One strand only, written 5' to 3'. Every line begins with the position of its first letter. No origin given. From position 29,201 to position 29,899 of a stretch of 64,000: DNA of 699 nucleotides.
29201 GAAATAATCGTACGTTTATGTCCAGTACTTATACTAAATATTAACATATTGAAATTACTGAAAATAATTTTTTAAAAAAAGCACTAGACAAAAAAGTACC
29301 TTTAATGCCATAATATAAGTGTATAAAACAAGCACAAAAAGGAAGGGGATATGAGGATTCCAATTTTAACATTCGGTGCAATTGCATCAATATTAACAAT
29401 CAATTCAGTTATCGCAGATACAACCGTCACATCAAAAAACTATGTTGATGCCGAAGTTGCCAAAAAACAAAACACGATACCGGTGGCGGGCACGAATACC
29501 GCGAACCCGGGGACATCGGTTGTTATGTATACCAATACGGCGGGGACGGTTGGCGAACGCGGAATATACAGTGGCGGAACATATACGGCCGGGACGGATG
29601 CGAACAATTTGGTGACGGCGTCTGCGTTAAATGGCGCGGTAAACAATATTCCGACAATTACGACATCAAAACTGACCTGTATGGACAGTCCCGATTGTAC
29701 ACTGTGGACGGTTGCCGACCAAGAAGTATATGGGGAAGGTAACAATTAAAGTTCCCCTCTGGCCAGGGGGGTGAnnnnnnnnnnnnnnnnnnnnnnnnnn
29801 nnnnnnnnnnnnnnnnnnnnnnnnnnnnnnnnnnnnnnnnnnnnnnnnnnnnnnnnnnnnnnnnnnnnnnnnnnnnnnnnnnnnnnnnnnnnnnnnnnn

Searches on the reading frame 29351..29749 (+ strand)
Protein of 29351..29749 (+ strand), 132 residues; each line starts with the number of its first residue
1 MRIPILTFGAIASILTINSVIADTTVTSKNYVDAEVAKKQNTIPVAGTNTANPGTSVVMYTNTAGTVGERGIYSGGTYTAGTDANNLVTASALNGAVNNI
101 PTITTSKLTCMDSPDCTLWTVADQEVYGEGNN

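Call 9: search_protein_families(library=pfam, proteins=[window:29351-29749:+], max_evalue=1)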
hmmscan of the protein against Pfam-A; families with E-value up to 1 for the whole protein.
window:29351-29749:+ (132 aa): 0 families

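Call 10: search_protein_families(library=ncbifam, proteins=[window:29351-29749:+], max_evalue=1)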
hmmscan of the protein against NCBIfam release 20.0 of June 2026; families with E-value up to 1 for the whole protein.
window:29351-29749:+ (132 aa): 1 family
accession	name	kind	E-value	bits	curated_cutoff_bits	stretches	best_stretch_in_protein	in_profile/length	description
NF005922.0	PRK07928.1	equivalog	0.036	14.5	155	1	2-63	4-64/119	NADH-quinone oxidoreductase subunit A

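Call 43: find_homologous_proteins(query=window:29351-29746:+)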
Query window:29351-29746:+ (132 aa): 157 proteins with E <= 0.001 among 191 candidates; the best 120 are listed.
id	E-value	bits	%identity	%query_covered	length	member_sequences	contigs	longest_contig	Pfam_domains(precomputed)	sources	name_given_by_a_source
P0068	6.0e-77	274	100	100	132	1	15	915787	-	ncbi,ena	-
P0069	2.0e-70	253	97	95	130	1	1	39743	-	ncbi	-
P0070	2.4e-67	243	89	100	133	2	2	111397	-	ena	-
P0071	2.3e-66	239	100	89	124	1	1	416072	-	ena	-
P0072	5.1e-64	232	87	100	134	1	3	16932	-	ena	-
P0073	2.3e-62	227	84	100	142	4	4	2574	-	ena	-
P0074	8.8e-57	209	80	95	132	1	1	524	-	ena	-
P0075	1.6e-52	195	74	100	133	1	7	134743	-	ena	-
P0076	7.1e-52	193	73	99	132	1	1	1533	-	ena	-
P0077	3.8e-51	190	73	100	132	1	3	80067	-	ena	-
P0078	6.9e-51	189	73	100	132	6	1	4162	-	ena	-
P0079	3.2e-50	187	73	100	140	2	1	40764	-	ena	-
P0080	5.4e-49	183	71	100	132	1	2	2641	-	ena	-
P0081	6.6e-49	183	69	100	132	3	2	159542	-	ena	-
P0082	4.6e-48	180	68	96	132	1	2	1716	-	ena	-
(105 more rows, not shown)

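Call 44: find_encoding_contigs(protein=P0068, flank=2500, max_places=10)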
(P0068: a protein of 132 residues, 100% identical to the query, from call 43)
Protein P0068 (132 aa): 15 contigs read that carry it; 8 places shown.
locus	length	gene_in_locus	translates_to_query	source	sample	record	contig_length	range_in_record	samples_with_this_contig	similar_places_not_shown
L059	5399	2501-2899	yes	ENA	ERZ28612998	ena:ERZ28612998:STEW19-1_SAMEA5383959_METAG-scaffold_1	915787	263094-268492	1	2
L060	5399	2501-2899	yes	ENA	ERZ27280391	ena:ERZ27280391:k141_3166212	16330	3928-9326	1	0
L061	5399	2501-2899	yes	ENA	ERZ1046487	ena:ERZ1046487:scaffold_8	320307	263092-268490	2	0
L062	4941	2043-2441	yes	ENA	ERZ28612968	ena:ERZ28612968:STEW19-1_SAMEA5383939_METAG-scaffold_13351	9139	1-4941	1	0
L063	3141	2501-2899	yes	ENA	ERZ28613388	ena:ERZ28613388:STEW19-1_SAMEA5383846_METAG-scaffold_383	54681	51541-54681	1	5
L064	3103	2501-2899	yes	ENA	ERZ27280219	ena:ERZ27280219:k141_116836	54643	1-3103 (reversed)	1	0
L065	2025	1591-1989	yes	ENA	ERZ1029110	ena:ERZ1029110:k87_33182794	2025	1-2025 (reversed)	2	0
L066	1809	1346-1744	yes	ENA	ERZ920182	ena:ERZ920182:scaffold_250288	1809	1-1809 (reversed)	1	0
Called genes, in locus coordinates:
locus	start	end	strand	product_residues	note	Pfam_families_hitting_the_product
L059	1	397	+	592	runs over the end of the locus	PF28559:TPR_SusR (faint), PF01464:SLT, PF27553:SLT_superhelical (weak)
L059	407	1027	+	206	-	PF01351:RNase_HII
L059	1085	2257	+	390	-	PF00162:PGK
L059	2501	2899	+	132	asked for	-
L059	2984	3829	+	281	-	-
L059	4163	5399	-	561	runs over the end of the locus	PF00501:AMP-binding, PF13193:AMP-binding_C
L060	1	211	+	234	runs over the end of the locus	-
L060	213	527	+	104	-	-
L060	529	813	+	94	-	-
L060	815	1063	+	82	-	-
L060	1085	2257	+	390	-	PF00162:PGK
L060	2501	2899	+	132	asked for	-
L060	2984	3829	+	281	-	-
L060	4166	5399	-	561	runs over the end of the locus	PF00501:AMP-binding, PF13193:AMP-binding_C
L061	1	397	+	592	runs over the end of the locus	PF28559:TPR_SusR (faint), PF01464:SLT, PF27553:SLT_superhelical (weak)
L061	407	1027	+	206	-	PF01351:RNase_HII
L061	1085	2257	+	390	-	PF00162:PGK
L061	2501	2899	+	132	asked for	-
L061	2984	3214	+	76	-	-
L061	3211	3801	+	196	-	-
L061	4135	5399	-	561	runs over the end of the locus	PF00501:AMP-binding, PF13193:AMP-binding_C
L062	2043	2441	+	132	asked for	-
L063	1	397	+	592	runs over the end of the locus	PF28559:TPR_SusR (faint), PF01464:SLT, PF27553:SLT_superhelical (weak)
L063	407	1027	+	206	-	PF01351:RNase_HII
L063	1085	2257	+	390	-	PF00162:PGK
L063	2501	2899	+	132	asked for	-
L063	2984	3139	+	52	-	?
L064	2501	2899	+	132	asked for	-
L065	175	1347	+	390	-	PF00162:PGK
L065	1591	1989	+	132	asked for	-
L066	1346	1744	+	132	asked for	-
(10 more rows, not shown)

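Call 53: search_protein_families(library=phrogs, proteins=[window:29351-29746:+], max_evalue=0.1)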
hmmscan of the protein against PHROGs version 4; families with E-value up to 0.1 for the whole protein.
window:29351-29746:+ (132 aa): 0 families

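Call 67: search_protein_representatives(alignment_id=A7)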
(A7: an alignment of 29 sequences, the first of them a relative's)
Query: 29 sequences, 142 profile positions. Proteins with E-value up to 0.001 (for the whole library): 533; up to 1e-10: 218; up to 1e-30: 63. The best 150 are listed.
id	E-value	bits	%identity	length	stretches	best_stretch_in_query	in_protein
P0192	6.5e-57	207.8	-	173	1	7-141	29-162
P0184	1.4e-56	206.7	-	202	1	8-140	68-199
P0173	2.1e-55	202.9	-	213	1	7-142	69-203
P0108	1.4e-49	184.1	-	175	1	3-137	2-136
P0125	3.0e-49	182.9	-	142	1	6-139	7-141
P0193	1.0e-48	181.2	-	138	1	2-140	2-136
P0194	1.1e-47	177.8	-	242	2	49-138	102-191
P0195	9.6e-44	165.1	-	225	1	1-139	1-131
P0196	1.1e-43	164.9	-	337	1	1-136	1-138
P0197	1.5e-43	164.5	-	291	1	1-138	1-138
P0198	2.1e-42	160.7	-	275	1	3-139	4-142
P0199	1.1e-41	158.4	-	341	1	1-134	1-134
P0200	1.2e-41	158.3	-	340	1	1-134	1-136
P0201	8.7e-41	155.5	-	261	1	1-138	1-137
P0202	9.8e-41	155.4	-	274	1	1-139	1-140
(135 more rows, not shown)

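Call 70: find_encoding_contigs(protein=P0071, flank=2500, max_places=4)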
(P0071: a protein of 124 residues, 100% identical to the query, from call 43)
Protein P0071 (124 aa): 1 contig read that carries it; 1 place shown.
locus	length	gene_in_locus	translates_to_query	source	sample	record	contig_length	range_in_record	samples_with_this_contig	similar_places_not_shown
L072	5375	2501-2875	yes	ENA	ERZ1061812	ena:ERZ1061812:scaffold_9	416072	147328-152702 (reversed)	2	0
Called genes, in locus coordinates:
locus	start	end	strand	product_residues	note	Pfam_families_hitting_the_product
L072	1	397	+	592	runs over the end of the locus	PF28559:TPR_SusR (faint), PF01464:SLT, PF27553:SLT_superhelical (weak)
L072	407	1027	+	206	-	PF01351:RNase_HII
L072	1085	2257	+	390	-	PF00162:PGK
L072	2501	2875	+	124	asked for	-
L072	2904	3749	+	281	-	-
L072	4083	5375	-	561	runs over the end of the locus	PF00501:AMP-binding, PF13193:AMP-binding_C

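Call 81: predict_structure(alignment_id=A7)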
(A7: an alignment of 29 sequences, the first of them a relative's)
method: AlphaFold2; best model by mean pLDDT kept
length: 132 residues; sequences in the alignment: 29
mean_pLDDT: 42.1   pTM: 0.24
mean pLDDT of the five models: 42.1, 38.2, 37.9, 37.6, 35.4
residues with pLDDT >= 90: 0; 70-90: 0; 50-70: 24; < 50: 108
segments of 3 or more residues with pLDDT < 50: 1-31, 36-70, 89-113, 116-132
pLDDT, mean of each block of 10 residues (from residue 1): 36 34 38 48 41 36 43 57 53 43 40 46 36 28
secondary structure, 60 per line:
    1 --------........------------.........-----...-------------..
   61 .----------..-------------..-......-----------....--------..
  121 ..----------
elements in order: H9-16 H29-37 E43-45 E59-61 H90-95 E107-110 E119-122
